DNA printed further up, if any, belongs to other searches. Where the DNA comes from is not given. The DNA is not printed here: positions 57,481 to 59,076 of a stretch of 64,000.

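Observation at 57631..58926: ArsM methyltransferase fused to the ArsD metallochaperone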

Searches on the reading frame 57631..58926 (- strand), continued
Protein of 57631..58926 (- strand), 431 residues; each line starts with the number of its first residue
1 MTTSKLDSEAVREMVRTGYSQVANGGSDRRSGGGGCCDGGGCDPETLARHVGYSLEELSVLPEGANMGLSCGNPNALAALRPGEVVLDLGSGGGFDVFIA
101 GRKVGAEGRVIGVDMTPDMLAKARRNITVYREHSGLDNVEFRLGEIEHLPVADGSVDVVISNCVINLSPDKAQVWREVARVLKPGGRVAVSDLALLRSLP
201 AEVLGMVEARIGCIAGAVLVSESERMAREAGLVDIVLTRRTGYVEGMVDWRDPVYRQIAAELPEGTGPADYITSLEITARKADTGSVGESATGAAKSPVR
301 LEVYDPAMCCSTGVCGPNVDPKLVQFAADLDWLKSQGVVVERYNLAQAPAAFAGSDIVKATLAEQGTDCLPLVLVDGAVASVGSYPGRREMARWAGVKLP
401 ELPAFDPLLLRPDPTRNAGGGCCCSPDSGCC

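Call 5: find_homologous_proteins(query=window:57631-58926:-, max_evalue=1e-10)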
Query window:57631-58926:- (431 aa): 8000 proteins with E <= 1e-10 among 8000 candidates; the best 120 are listed.
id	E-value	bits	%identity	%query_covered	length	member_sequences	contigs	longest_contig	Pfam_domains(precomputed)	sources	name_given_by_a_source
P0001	3.7e-285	964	100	100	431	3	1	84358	PF13847.13,PF13489.13,PF06953.18,PF13649.13,PF01135.26,PF01209.25,PF08241.19,PF08242.19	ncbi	ncbi:MAG: Arsenical resistance operon trans-acting repressor ArsD [Verrucomicrobiota bacterium]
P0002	3.9e-251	852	87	100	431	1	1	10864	PF13847.13,PF13489.13,PF06953.18,PF13649.13,PF01135.26,PF01209.25,PF08241.19,PF08242.19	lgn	-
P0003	4.6e-227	772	79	100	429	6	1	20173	PF13847.13,PF13489.13,PF06953.18,PF13649.13,PF01135.26,PF01209.25,PF08241.19,PF08242.19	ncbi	ncbi:MAG: arsenite efflux transporter metallochaperone ArsD [Limisphaerales bacterium]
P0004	3.1e-194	664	74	92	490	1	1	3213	PF13847.13,PF13489.13,PF06953.18,PF02627.26,PF13649.13,PF01135.26,PF01209.25,PF08241.19,PF08242.19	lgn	-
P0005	5.3e-194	663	73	92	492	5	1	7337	PF13847.13,PF13489.13,PF06953.18,PF02627.26,PF13649.13,PF01135.26,PF01209.25,PF08241.19,PF08242.19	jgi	jgi:AhpD family alkylhydroperoxidase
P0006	3.1e-189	648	73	93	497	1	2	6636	PF13847.13,PF13489.13,PF06953.18,PF02627.26,PF13649.13,PF01135.26,PF01209.25,PF08241.19,PF08242.19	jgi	jgi:arsenite methyltransferase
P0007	4.7e-189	647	71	92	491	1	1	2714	PF13847.13,PF13489.13,PF06953.18,PF02627.26,PF13649.13,PF01135.26,PF01209.25,PF08241.19,PF08242.19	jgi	jgi:AhpD family alkylhydroperoxidase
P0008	1.4e-187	642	72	92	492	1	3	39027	PF13847.13,PF13489.13,PF06953.18,PF02627.26,PF13649.13,PF01135.26,PF24675.2,PF01209.25,PF08241.19,PF08242.19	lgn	-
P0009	1.5e-187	642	72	92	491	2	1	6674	PF13847.13,PF13489.13,PF06953.18,PF13649.13,PF01135.26,PF01209.25,PF08241.19,PF08242.19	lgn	-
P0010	3.1e-187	641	72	92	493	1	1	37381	PF13847.13,PF13489.13,PF06953.18,PF02627.26,PF13649.13,PF20922.4,PF01135.26,PF01209.25,PF08241.19,PF08242.19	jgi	jgi:arsenite methyltransferase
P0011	1.6e-185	636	72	91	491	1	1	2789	PF13847.13,PF13489.13,PF06953.18,PF13649.13,PF01135.26,PF01209.25,PF08241.19,PF08242.19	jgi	jgi:arsenite methyltransferase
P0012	6.5e-184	630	70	92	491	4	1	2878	PF13847.13,PF13489.13,PF06953.18,PF02627.26,PF13649.13,PF01135.26,PF01209.25,PF08241.19,PF08242.19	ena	-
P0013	1.3e-183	629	73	93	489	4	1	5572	PF13847.13,PF13489.13,PF06953.18,PF13649.13,PF01135.26,PF24675.2,PF01209.25,PF08241.19,PF08242.19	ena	-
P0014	2.3e-183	628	69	94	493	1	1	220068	PF13847.13,PF13489.13,PF06325.20,PF06953.18,PF02627.26,PF13649.13,PF01135.26,PF01209.25,PF08241.19,PF08242.19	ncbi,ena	-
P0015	2.5e-183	628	69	92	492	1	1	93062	PF13847.13,PF06953.18,PF13649.13,PF01135.26,PF01209.25,PF08241.19,PF08242.19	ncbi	-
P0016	5.0e-183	627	71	92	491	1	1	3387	PF13847.13,PF13489.13,PF06953.18,PF02627.26,PF13649.13,PF01135.26,PF01209.25,PF08241.19,PF08242.19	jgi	jgi:arsenite methyltransferase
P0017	7.6e-183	627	71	92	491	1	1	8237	PF13847.13,PF13489.13,PF06325.20,PF06953.18,PF02627.26,PF13649.13,PF01135.26,PF01209.25,PF08241.19,PF08242.19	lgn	-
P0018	7.5e-182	623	71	92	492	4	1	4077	PF13847.13,PF13489.13,PF06953.18,PF02627.26,PF13649.13,PF01135.26,PF01209.25,PF08241.19,PF08242.19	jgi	-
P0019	6.3e-181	620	69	92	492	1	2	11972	PF13847.13,PF13489.13,PF06953.18,PF02627.26,PF13649.13,PF01135.26,PF01209.25,PF08241.19,PF08242.19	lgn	-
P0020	2.0e-180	619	71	91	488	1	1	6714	PF13847.13,PF13489.13,PF06953.18,PF02627.26,PF13649.13,PF01135.26,PF24675.2,PF01209.25,PF08241.19,PF08242.19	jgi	jgi:arsenite methyltransferase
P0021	9.0e-179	613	70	92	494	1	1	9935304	PF13847.13,PF13489.13,PF06953.18,PF13649.13,PF20922.4,PF01135.26,PF01209.25,PF08241.19,PF08242.19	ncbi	ncbi:MAG: arsenite efflux transporter metallochaperone ArsD [Verrucomicrobiia bacterium]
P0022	2.5e-178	612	70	92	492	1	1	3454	PF13847.13,PF13489.13,PF06953.18,PF02627.26,PF13649.13,PF01135.26,PF01209.25,PF08241.19,PF08242.19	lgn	-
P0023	2.6e-176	605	69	91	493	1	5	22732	PF13847.13,PF13489.13,PF06953.18,PF13649.13,PF01135.26,PF01209.25,PF08241.19,PF08242.19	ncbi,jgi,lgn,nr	ncbi:Arsenical resistance operon trans-acting repressor ArsD (modular protein) [Verrucomicrobia bact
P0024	1.1e-172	593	67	93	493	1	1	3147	PF13847.13,PF13489.13,PF06953.18,PF02627.26,PF13649.13,PF01135.26,PF01209.25,PF08241.19,PF08242.19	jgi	jgi:AhpD family alkylhydroperoxidase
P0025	6.2e-169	581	75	80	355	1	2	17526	PF13847.13,PF13489.13,PF06953.18,PF13649.13,PF01135.26,PF01209.25,PF08241.19,PF08242.19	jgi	jgi:SAM-dependent methyltransferase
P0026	6.4e-169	581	68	92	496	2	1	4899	PF13847.13,PF13489.13,PF06953.18,PF02627.26,PF13649.13,PF01135.26,PF01209.25,PF08241.19,PF08242.19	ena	-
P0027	3.9e-168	578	66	92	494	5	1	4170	PF13847.13,PF13489.13,PF06953.18,PF02627.26,PF13649.13,PF01135.26,PF01209.25,PF08241.19,PF08242.19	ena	-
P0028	7.8e-168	577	64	94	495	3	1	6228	PF13847.13,PF13489.13,PF06953.18,PF02627.26,PF13649.13,PF01135.26,PF01209.25,PF08241.19,PF08242.19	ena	-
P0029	1.2e-167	577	66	92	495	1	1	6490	PF13847.13,PF13489.13,PF06953.18,PF02627.26,PF13649.13,PF01135.26,PF01209.25,PF08241.19,PF08242.19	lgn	-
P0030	2.1e-167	576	66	92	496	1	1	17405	PF13847.13,PF06953.18,PF02627.26,PF13649.13,PF01135.26,PF01209.25,PF08241.19,PF08242.19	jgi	jgi:arsenite methyltransferase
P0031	2.4e-167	576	64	94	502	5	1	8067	PF13847.13,PF13489.13,PF06953.18,PF02627.26,PF13649.13,PF01135.26,PF01209.25,PF08241.19,PF08242.19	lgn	-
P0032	5.8e-167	574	66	92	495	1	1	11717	PF13847.13,PF13489.13,PF06953.18,PF02627.26,PF13649.13,PF01135.26,PF01209.25,PF08241.19,PF08242.19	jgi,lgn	jgi:AhpD family alkylhydroperoxidase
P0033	1.4e-166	573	64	97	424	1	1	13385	PF13847.13,PF13489.13,PF06953.18,PF13649.13,PF01135.26,PF01209.25,PF08241.19,PF08242.19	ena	-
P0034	1.8e-166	573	65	93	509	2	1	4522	PF13847.13,PF13489.13,PF06953.18,PF02627.26,PF13649.13,PF01135.26,PF01209.25,PF08241.19,PF08242.19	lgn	-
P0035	4.4e-166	571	64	94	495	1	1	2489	PF13847.13,PF13489.13,PF06953.18,PF02627.26,PF13649.13,PF01135.26,PF01209.25,PF08241.19,PF08242.19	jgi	jgi:arsenite methyltransferase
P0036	5.1e-166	571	67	93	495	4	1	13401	PF13847.13,PF13489.13,PF06953.18,PF02627.26,PF13649.13,PF01135.26,PF01209.25,PF08241.19,PF08242.19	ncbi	-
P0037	5.2e-166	571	66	91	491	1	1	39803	PF13847.13,PF13489.13,PF06953.18,PF02627.26,PF13649.13,PF01135.26,PF01209.25,PF08241.19,PF08242.19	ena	-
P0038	6.3e-166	571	64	94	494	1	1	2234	PF13847.13,PF06953.18,PF02627.26,PF13649.13,PF20922.4,PF01135.26,PF01209.25,PF08241.19,PF08242.19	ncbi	-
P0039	9.2e-166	570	65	94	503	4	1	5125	PF13847.13,PF13489.13,PF06953.18,PF02627.26,PF13649.13,PF01135.26,PF01209.25,PF08241.19,PF08242.19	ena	-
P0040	1.7e-165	570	72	82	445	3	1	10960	PF13847.13,PF13489.13,PF06953.18,PF02627.26,PF13649.13,PF01135.26,PF01209.25,PF08241.19,PF08242.19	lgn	-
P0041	4.3e-165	568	66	91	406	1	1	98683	PF13847.13,PF13489.13,PF06953.18,PF13649.13,PF01135.26,PF01209.25,PF08241.19,PF08242.19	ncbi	-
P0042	6.5e-165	568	64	94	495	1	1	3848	PF13847.13,PF06953.18,PF02627.26,PF13649.13,PF01135.26,PF01209.25,PF08241.19,PF08242.19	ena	-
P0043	8.4e-165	567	67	91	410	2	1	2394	PF13847.13,PF13489.13,PF06953.18,PF13649.13,PF01135.26,PF01209.25,PF08241.19,PF08242.19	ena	-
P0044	8.8e-165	567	64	94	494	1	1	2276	PF13847.13,PF13489.13,PF06953.18,PF02627.26,PF13649.13,PF01135.26,PF01209.25,PF08241.19,PF08242.19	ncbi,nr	ncbi:MAG TPA: arsenite efflux transporter metallochaperone ArsD [Verrucomicrobiae bacterium]|nr:arse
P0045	8.9e-165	567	64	97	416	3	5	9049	PF13847.13,PF13489.13,PF06953.18,PF13649.13,PF01135.26,PF01209.25,PF08241.19,PF08242.19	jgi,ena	-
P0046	1.0e-164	567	65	94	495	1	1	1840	PF13847.13,PF13489.13,PF06953.18,PF02627.26,PF13649.13,PF01135.26,PF01209.25,PF08241.19,PF08242.19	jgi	-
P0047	1.2e-164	567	66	91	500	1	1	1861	PF13847.13,PF13489.13,PF06953.18,PF02627.26,PF13649.13,PF01135.26,PF01209.25,PF08241.19,PF08242.19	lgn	-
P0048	1.4e-164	567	66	91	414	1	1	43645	PF13847.13,PF13489.13,PF06953.18,PF13649.13,PF01135.26,PF01209.25,PF08241.19,PF08242.19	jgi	jgi:arsenite methyltransferase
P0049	1.5e-164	566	62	98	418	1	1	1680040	PF13847.13,PF13489.13,PF06953.18,PF13649.13,PF01135.26,PF01209.25,PF08241.19,PF08242.19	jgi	jgi:arsenite methyltransferase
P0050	6.3e-164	564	64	94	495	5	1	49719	PF13847.13,PF13489.13,PF06953.18,PF02627.26,PF13649.13,PF01135.26,PF01209.25,PF08241.19,PF08242.19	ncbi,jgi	-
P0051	9.3e-164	564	63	94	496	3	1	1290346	PF13847.13,PF13489.13,PF06953.18,PF02627.26,PF13649.13,PF01135.26,PF01209.25,PF08241.19,PF08242.19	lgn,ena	-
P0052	9.4e-164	564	65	91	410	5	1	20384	PF13847.13,PF13489.13,PF06953.18,PF13649.13,PF01135.26,PF01209.25,PF08241.19,PF08242.19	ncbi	ncbi:MAG: arsenite efflux transporter metallochaperone ArsD [Limisphaerales bacterium]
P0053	1.2e-163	563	64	94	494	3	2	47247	PF13847.13,PF13489.13,PF06953.18,PF02627.26,PF13649.13,PF01135.26,PF24675.2,PF01209.25,PF08241.19,PF08242.19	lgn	-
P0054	1.4e-163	563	65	92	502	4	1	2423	PF13847.13,PF13489.13,PF06953.18,PF02627.26,PF13649.13,PF01135.26,PF01209.25,PF08241.19,PF08242.19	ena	-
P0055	1.8e-163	563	63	97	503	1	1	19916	PF13847.13,PF13489.13,PF06953.18,PF13649.13,PF01135.26,PF01209.25,PF08241.19,PF08242.19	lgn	-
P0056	3.9e-163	562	64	94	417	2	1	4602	PF13847.13,PF13489.13,PF06325.20,PF06953.18,PF13649.13,PF01135.26,PF01209.25,PF08241.19,PF08242.19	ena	-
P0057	5.0e-163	561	65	93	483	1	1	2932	PF13847.13,PF13489.13,PF06953.18,PF02627.26,PF13649.13,PF01135.26,PF01209.25,PF08241.19,PF08242.19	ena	-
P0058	5.2e-163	561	65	91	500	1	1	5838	PF13847.13,PF13489.13,PF06953.18,PF02627.26,PF13649.13,PF01135.26,PF01209.25,PF08241.19,PF08242.19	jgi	jgi:AhpD family alkylhydroperoxidase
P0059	6.4e-163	561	66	92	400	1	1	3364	PF13847.13,PF13489.13,PF06953.18,PF13649.13,PF01135.26,PF01209.25,PF08241.19,PF08242.19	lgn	-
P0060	7.4e-163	561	65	91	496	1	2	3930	PF13847.13,PF13489.13,PF06953.18,PF02627.26,PF13649.13,PF01135.26,PF01209.25,PF08241.19,PF08242.19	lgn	-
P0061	7.6e-163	561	64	94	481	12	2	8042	PF13847.13,PF13489.13,PF06953.18,PF02627.26,PF13649.13,PF01135.26,PF01209.25,PF08241.19,PF08242.19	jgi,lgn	jgi:AhpD family alkylhydroperoxidase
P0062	7.9e-163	561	64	93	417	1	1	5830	PF13847.13,PF13489.13,PF06953.18,PF13649.13,PF01135.26,PF01209.25,PF08241.19,PF08242.19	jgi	jgi:SAM-dependent methyltransferase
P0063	1.1e-162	560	65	91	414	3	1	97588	PF13847.13,PF13489.13,PF06953.18,PF13649.13,PF01135.26,PF01209.25,PF08241.19,PF08242.19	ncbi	-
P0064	1.2e-162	560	64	93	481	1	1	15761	PF13847.13,PF13489.13,PF06953.18,PF02627.26,PF13649.13,PF01135.26,PF01209.25,PF08241.19,PF08242.19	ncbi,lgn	-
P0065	1.3e-162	560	63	94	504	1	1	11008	PF13847.13,PF13489.13,PF06325.20,PF06953.18,PF02627.26,PF13649.13,PF01135.26,PF24675.2,PF01209.25,PF08241.19,PF08242.19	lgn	-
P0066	1.3e-162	560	63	94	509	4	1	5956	PF13847.13,PF13489.13,PF06953.18,PF02627.26,PF13649.13,PF01135.26,PF24675.2,PF01209.25,PF08241.19,PF08242.19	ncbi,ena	-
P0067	1.5e-162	560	64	93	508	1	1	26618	PF13847.13,PF13489.13,PF06953.18,PF02627.26,PF13649.13,PF01135.26,PF01209.25,PF08241.19,PF08242.19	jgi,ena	-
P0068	1.7e-162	560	64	92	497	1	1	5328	PF13847.13,PF13489.13,PF06953.18,PF02627.26,PF13649.13,PF01135.26,PF01209.25,PF08241.19,PF08242.19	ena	-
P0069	2.3e-162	559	66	92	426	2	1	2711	PF13847.13,PF13489.13,PF06953.18,PF13649.13,PF01135.26,PF01209.25,PF08241.19,PF08242.19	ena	-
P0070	3.0e-162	559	65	90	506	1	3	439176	PF13847.13,PF13489.13,PF06953.18,PF02627.26,PF13649.13,PF01135.26,PF01209.25,PF08241.19,PF08242.19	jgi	jgi:AhpD family alkylhydroperoxidase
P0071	3.1e-162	559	65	91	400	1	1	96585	PF13847.13,PF13489.13,PF06953.18,PF13649.13,PF20922.4,PF01135.26,PF01209.25,PF08241.19,PF08242.19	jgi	jgi:arsenite methyltransferase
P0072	3.6e-162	559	65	92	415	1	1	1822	PF13847.13,PF13489.13,PF06325.20,PF06953.18,PF13649.13,PF01135.26,PF01209.25,PF08241.19,PF08242.19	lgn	-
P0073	3.6e-162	559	65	93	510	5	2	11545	PF13847.13,PF13489.13,PF06953.18,PF02627.26,PF13649.13,PF01135.26,PF01209.25,PF08241.19,PF08242.19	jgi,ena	jgi:AhpD family alkylhydroperoxidase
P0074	4.2e-162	558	67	92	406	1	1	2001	PF13847.13,PF13489.13,PF06953.18,PF13649.13,PF01135.26,PF01209.25,PF08241.19,PF08242.19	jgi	jgi:arsenite methyltransferase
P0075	5.9e-162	558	65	91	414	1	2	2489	PF13847.13,PF13489.13,PF06953.18,PF13649.13,PF01135.26,PF01209.25,PF08241.19,PF08242.19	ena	-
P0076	7.3e-162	558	64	94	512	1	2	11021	PF13847.13,PF13489.13,PF06953.18,PF02627.26,PF13649.13,PF01135.26,PF01209.25,PF08241.19,PF08242.19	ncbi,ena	-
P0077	9.3e-162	557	67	88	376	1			PF13847.13,PF13489.13,PF06953.18,PF13649.13,PF01135.26,PF01209.25,PF08241.19,PF08242.19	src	-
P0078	1.0e-161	557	65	92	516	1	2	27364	PF13847.13,PF13489.13,PF06953.18,PF02627.26,PF13649.13,PF01135.26,PF01209.25,PF08241.19,PF08242.19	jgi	jgi:AhpD family alkylhydroperoxidase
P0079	1.1e-161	557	65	93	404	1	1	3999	PF13847.13,PF13489.13,PF06953.18,PF13649.13,PF20922.4,PF01135.26,PF01209.25,PF08241.19,PF08242.19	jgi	jgi:SAM-dependent methyltransferase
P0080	1.1e-161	557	64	93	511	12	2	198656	PF13847.13,PF13489.13,PF06953.18,PF02627.26,PF13649.13,PF01135.26,PF01209.25,PF08241.19,PF08242.19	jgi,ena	jgi:arsenite methyltransferase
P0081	1.2e-161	557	65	92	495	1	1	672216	PF13847.13,PF06953.18,PF02627.26,PF13649.13,PF01135.26,PF01209.25,PF08241.19,PF08242.19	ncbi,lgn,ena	-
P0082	1.5e-161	557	63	94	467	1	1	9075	PF13847.13,PF13489.13,PF06953.18,PF13649.13,PF01135.26,PF01209.25,PF08241.19,PF08242.19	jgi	jgi:arsenite methyltransferase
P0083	1.6e-161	556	65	92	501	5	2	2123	PF13847.13,PF13489.13,PF06953.18,PF02627.26,PF13649.13,PF01135.26,PF01209.25,PF08241.19,PF08242.19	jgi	jgi:AhpD family alkylhydroperoxidase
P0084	2.7e-161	556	65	93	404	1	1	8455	PF13847.13,PF13489.13,PF06953.18,PF13649.13,PF20922.4,PF01135.26,PF01209.25,PF08241.19,PF08242.19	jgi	jgi:SAM-dependent methyltransferase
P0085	2.9e-161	556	64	93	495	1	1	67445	PF13847.13,PF13489.13,PF06953.18,PF02627.26,PF13649.13,PF01135.26,PF01209.25,PF08241.19,PF08242.19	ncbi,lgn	-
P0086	4.6e-161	555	66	92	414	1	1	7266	PF13847.13,PF13489.13,PF06953.18,PF13649.13,PF01135.26,PF01209.25,PF08241.19,PF08242.19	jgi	jgi:SAM-dependent methyltransferase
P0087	5.9e-161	555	67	85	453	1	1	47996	PF13847.13,PF13489.13,PF06953.18,PF02627.26,PF13649.13,PF01135.26,PF01209.25,PF08241.19,PF08242.19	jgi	jgi:arsenite methyltransferase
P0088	6.4e-161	554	63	93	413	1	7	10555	PF13847.13,PF13489.13,PF06325.20,PF06953.18,PF13649.13,PF01135.26,PF01209.25,PF08241.19,PF08242.19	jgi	jgi:SAM-dependent methyltransferase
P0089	8.7e-161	554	63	94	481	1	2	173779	PF13847.13,PF13489.13,PF06953.18,PF02627.26,PF13649.13,PF01135.26,PF01209.25,PF08241.19,PF08242.19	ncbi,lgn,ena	-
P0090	8.7e-161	554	62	98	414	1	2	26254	PF13847.13,PF13489.13,PF06953.18,PF13649.13,PF01135.26,PF01209.25,PF08241.19,PF08242.19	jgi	jgi:SAM-dependent methyltransferase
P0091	1.0e-160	554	64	92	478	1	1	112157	PF13847.13,PF13489.13,PF06953.18,PF02627.26,PF13649.13,PF01135.26,PF01209.25,PF08241.19,PF08242.19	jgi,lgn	jgi:AhpD family alkylhydroperoxidase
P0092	1.1e-160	554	74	77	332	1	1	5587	PF13847.13,PF13489.13,PF06953.18,PF13649.13,PF01135.26,PF01209.25,PF08241.19,PF08242.19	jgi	jgi:SAM-dependent methyltransferase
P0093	1.3e-160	553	65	90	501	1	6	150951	PF13847.13,PF13489.13,PF06953.18,PF02627.26,PF13649.13,PF01135.26,PF01209.25,PF08241.19,PF08242.19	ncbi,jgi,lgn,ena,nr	ncbi:MAG TPA: arsenite efflux transporter metallochaperone ArsD [Candidatus Paceibacterota bacterium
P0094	1.5e-160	553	64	93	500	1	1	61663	PF13847.13,PF06953.18,PF02627.26,PF13649.13,PF01135.26,PF01209.25,PF08241.19,PF08242.19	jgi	jgi:arsenite methyltransferase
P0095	1.6e-160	553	63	92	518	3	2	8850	PF13847.13,PF13489.13,PF06953.18,PF02627.26,PF13649.13,PF01135.26,PF01209.25,PF08241.19,PF08242.19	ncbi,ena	-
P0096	1.9e-160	553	65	91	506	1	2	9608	PF13847.13,PF13489.13,PF06953.18,PF02627.26,PF13649.13,PF01135.26,PF01209.25,PF08241.19,PF08242.19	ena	-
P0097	2.6e-160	552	65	92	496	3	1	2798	PF13847.13,PF13489.13,PF06953.18,PF02627.26,PF13649.13,PF01135.26,PF01209.25,PF08241.19,PF08242.19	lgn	-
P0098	2.8e-160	552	64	91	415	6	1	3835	PF13847.13,PF13489.13,PF06953.18,PF13649.13,PF01135.26,PF01209.25,PF08241.19,PF08242.19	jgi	-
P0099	3.6e-160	552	61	94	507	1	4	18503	PF13847.13,PF13489.13,PF06953.18,PF02627.26,PF13649.13,PF01135.26,PF01209.25,PF08241.19,PF08242.19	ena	-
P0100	3.7e-160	552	66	91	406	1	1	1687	PF13847.13,PF13489.13,PF06953.18,PF13649.13,PF01135.26,PF01209.25,PF08241.19,PF08242.19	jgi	jgi:arsenite methyltransferase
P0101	4.2e-160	552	65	91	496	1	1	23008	PF13847.13,PF13489.13,PF06953.18,PF02627.26,PF13649.13,PF01135.26,PF01209.25,PF08241.19,PF08242.19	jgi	jgi:arsenite methyltransferase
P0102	4.9e-160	552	68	89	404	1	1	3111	PF13847.13,PF13489.13,PF06953.18,PF13649.13,PF01135.26,PF01209.25,PF08241.19,PF08242.19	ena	-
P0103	5.6e-160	551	66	89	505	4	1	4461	PF13847.13,PF13489.13,PF06953.18,PF02627.26,PF13649.13,PF01135.26,PF01209.25,PF08241.19,PF08242.19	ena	-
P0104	9.4e-160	551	62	94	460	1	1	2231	PF13847.13,PF13489.13,PF06953.18,PF13649.13,PF01135.26,PF01209.25,PF08241.19,PF08242.19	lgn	-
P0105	9.9e-160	551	62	93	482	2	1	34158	PF13847.13,PF13489.13,PF06953.18,PF02627.26,PF13649.13,PF01135.26,PF01209.25,PF08241.19,PF08242.19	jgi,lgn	jgi:arsenite methyltransferase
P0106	1.2e-159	550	65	93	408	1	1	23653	PF13847.13,PF13489.13,PF06325.20,PF06953.18,PF13649.13,PF05148.22,PF01135.26,PF01209.25,PF08241.19,PF08242.19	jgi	jgi:SAM-dependent methyltransferase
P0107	1.3e-159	550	65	91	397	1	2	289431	PF13847.13,PF13489.13,PF06953.18,PF13649.13,PF01135.26,PF01209.25,PF08241.19,PF08242.19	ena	-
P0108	1.3e-159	550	63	93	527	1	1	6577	PF13847.13,PF13489.13,PF06953.18,PF02627.26,PF13649.13,PF01135.26,PF01209.25,PF08241.19,PF08242.19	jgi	jgi:arsenite methyltransferase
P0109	1.5e-159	550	64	92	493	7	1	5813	PF13847.13,PF13489.13,PF06953.18,PF02627.26,PF13649.13,PF01135.26,PF01209.25,PF08241.19,PF08242.19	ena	-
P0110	1.5e-159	550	63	92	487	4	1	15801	PF13847.13,PF13489.13,PF06953.18,PF02627.26,PF13649.13,PF01135.26,PF01209.25,PF08241.19,PF08242.19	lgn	-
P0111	3.3e-159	549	62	94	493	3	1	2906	PF13847.13,PF13489.13,PF06953.18,PF02627.26,PF13649.13,PF05148.22,PF20922.4,PF01135.26,PF01209.25,PF08241.19,PF08242.19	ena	-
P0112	6.1e-159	548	63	93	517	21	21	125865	PF13847.13,PF13489.13,PF06953.18,PF02627.26,PF13649.13,PF01135.26,PF01209.25,PF08241.19,PF08242.19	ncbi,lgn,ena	-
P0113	7.5e-159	548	64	92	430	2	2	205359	PF13847.13,PF13489.13,PF06953.18,PF13649.13,PF01135.26,PF24675.2,PF01209.25,PF08241.19,PF08242.19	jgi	jgi:SAM-dependent methyltransferase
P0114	1.0e-158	547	62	98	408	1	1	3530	PF13847.13,PF13489.13,PF06953.18,PF13649.13,PF01135.26,PF01209.25,PF08241.19,PF08242.19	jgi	jgi:SAM-dependent methyltransferase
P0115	1.1e-158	547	62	93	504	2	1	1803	PF13847.13,PF13489.13,PF06953.18,PF02627.26,PF13649.13,PF01135.26,PF24675.2,PF01209.25,PF08241.19,PF08242.19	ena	-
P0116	2.2e-158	546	62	93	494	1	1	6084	PF13847.13,PF13489.13,PF06325.20,PF06953.18,PF02627.26,PF13649.13,PF01135.26,PF01209.25,PF08241.19,PF08242.19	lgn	-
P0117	2.2e-158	546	68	87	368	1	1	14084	PF13847.13,PF13489.13,PF06953.18,PF13649.13,PF01135.26,PF01209.25,PF08241.19,PF08242.19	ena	-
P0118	2.9e-158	546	63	94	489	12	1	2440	PF13847.13,PF06953.18,PF02627.26,PF13649.13,PF01135.26,PF01209.25,PF08241.19,PF08242.19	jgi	jgi:AhpD family alkylhydroperoxidase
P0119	2.9e-158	546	62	92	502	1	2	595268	PF13847.13,PF13489.13,PF06953.18,PF02627.26,PF13649.13,PF01135.26,PF01209.25,PF08241.19,PF08242.19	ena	-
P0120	7.8e-158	544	59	94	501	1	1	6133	PF13847.13,PF13489.13,PF06953.18,PF02627.26,PF13649.13,PF01135.26,PF01209.25,PF08241.19,PF08242.19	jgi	jgi:arsenite methyltransferase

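Call 11: find_encoding_contigs(protein=window:57631-58926:-, flank=10000, max_places=4)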
Protein window:57631-58926:- (431 aa): no gene with exactly this product is on record in the collection.
